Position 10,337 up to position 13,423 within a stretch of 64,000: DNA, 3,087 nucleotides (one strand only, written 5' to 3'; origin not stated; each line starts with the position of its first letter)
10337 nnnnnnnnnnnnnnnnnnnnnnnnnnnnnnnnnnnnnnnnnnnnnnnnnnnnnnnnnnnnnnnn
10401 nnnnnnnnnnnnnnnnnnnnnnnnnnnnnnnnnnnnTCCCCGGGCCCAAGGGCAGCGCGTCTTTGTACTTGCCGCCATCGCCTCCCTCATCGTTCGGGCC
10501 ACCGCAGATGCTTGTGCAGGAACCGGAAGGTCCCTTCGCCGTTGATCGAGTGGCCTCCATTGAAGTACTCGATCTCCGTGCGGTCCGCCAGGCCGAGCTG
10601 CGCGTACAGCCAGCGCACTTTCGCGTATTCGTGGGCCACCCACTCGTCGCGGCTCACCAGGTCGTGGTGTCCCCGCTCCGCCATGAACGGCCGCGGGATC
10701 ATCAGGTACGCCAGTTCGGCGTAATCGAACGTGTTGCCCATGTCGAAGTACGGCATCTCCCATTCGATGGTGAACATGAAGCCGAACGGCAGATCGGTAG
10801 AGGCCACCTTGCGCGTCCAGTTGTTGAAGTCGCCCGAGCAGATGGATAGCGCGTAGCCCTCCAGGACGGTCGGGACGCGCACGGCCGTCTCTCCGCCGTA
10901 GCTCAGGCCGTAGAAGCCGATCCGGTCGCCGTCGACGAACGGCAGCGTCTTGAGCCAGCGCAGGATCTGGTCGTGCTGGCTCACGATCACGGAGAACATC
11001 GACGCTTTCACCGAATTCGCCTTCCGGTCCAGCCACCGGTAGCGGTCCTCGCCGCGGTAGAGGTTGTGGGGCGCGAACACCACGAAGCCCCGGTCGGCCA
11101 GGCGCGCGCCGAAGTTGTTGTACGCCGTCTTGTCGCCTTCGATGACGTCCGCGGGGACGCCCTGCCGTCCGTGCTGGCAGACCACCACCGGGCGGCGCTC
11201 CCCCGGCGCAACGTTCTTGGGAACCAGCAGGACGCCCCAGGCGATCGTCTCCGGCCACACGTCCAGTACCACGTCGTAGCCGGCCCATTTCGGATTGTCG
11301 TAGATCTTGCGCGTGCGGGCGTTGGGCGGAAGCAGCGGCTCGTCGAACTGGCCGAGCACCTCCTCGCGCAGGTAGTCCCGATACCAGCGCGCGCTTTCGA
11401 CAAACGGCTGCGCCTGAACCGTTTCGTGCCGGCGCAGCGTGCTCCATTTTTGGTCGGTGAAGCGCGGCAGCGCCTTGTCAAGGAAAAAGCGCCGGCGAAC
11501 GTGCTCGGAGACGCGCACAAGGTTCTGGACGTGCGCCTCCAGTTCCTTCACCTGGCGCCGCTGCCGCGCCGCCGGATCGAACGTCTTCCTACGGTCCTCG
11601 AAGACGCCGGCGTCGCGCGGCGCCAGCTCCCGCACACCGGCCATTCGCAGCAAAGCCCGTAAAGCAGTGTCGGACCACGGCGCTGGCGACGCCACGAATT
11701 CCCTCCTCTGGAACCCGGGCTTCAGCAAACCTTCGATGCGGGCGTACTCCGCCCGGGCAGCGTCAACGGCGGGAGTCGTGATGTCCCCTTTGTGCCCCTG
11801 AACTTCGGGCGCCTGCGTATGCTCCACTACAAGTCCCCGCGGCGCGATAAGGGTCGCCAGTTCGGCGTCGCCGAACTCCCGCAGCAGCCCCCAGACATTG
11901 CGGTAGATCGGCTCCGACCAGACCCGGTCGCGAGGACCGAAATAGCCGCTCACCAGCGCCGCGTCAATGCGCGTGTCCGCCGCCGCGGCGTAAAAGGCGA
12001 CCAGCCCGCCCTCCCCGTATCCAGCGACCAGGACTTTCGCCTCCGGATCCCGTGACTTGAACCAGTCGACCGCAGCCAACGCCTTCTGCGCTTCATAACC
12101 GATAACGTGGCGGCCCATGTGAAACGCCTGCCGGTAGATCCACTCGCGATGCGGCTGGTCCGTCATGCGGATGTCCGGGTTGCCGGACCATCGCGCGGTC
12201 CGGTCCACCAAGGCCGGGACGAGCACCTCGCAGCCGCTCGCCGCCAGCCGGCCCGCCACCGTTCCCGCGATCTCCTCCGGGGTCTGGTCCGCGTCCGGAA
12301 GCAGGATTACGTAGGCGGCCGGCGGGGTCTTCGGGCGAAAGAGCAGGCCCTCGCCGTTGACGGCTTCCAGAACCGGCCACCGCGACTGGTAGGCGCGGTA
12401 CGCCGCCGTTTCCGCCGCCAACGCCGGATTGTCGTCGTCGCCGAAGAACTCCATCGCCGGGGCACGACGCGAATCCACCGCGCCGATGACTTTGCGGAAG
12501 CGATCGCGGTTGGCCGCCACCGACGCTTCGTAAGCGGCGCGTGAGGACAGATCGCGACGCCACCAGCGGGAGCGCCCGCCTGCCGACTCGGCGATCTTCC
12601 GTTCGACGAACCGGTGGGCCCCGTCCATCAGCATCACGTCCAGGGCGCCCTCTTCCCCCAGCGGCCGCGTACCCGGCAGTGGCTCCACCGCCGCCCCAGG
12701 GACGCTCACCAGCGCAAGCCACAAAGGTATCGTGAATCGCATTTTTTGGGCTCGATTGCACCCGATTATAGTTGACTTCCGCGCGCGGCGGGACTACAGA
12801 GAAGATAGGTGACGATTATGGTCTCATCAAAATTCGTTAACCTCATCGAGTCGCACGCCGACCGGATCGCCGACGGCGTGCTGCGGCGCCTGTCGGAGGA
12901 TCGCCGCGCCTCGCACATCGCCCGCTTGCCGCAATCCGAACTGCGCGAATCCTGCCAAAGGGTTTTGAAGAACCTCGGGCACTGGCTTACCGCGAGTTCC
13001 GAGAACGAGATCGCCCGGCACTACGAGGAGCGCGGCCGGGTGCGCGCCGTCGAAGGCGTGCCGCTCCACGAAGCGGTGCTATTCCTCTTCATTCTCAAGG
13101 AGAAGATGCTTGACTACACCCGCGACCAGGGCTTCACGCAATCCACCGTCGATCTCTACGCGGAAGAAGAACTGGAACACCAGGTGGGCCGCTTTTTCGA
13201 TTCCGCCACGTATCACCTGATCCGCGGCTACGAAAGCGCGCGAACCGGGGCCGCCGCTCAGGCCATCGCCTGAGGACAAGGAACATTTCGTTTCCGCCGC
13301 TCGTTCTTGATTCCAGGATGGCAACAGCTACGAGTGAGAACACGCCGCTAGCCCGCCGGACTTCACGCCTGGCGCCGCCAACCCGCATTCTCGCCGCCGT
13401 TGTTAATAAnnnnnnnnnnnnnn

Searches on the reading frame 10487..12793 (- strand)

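Call 7: search_protein_families(library=pfam, proteins=[window:10487-12793:-], max_evalue=0.0001)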
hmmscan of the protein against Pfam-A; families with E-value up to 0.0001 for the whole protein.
window:10487-12793:- (768 aa): 2 families
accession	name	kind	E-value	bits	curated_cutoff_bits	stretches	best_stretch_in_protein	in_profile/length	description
PF01738.24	DLH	-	1.6e-16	61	21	2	149-281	3-126/217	Dienelactone hydrolase family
PF00326.27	Peptidase_S9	-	1.2e-05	25.3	22.6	1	565-711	10-155/213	Prolyl oligopeptidase family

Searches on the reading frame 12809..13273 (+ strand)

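Call 7: search_protein_families(library=pfam, proteins=[window:12809-13273:+], max_evalue=0.0001)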
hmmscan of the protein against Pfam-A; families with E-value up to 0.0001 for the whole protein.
window:12809-13273:+ (154 aa): 1 family
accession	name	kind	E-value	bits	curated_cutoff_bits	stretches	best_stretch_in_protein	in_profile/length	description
PF14361.12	RsbRD_N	-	3.3e-09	37.8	24.3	1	11-101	3-100/104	RsbT co-antagonist protein rsbRD N-terminal domain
